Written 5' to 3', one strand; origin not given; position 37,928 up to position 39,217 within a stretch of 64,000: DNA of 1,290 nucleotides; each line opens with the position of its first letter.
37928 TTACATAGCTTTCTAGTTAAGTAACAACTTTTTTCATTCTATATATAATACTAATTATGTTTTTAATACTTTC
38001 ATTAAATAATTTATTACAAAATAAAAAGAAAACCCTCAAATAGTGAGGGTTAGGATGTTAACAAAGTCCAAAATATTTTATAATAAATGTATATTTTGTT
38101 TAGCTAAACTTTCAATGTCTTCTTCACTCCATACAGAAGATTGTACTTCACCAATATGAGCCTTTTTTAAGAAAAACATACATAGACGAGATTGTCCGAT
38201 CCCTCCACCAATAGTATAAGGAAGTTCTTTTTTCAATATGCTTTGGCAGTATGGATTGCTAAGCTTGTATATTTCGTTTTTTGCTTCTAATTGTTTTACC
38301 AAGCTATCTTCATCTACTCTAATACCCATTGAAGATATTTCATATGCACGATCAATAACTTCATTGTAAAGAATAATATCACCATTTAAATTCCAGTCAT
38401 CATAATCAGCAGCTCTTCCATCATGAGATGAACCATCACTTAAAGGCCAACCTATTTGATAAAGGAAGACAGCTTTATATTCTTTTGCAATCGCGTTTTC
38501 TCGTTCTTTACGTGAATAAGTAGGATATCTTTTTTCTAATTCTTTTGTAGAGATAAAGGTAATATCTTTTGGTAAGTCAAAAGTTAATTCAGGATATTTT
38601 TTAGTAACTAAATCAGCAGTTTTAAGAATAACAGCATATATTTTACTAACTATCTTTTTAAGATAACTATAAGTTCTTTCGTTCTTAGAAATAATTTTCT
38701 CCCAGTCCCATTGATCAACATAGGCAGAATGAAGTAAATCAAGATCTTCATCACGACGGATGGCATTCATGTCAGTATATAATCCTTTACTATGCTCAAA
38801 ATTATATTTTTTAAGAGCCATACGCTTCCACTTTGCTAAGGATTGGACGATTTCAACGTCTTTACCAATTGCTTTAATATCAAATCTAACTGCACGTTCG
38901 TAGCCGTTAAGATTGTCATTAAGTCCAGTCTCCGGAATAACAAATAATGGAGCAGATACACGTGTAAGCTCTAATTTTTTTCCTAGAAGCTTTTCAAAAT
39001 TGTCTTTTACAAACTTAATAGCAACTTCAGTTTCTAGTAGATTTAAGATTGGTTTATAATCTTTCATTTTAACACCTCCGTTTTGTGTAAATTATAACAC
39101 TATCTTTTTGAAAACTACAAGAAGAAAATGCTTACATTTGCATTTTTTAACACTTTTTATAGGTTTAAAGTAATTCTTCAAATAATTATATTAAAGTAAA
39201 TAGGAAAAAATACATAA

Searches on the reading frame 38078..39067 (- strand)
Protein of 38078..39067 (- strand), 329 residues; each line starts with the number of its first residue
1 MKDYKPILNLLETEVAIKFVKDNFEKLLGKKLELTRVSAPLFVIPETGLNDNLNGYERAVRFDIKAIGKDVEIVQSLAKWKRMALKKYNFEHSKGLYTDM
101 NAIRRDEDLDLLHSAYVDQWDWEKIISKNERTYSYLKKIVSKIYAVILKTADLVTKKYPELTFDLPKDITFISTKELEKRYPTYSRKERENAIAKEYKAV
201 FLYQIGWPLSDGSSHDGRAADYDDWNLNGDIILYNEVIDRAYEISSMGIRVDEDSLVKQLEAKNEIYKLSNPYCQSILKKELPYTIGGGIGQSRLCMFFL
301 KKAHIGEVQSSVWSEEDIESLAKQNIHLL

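Call 25: search_protein_families(library=pfam, proteins=[window:38078-39067:-], max_evalue=0.00001)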
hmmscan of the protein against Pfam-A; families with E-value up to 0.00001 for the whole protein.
window:38078-39067:- (329 aa): 2 families
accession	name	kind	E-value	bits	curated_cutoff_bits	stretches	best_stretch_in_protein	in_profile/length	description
PF03590.20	AsnA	-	2.2e-104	348.7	27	1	15-239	2-227/228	Aspartate-ammonia ligase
PF00152.25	tRNA-synt_2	-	2.8e-06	27.1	25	1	105-309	102-302/308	tRNA synthetases class II (D, K and N)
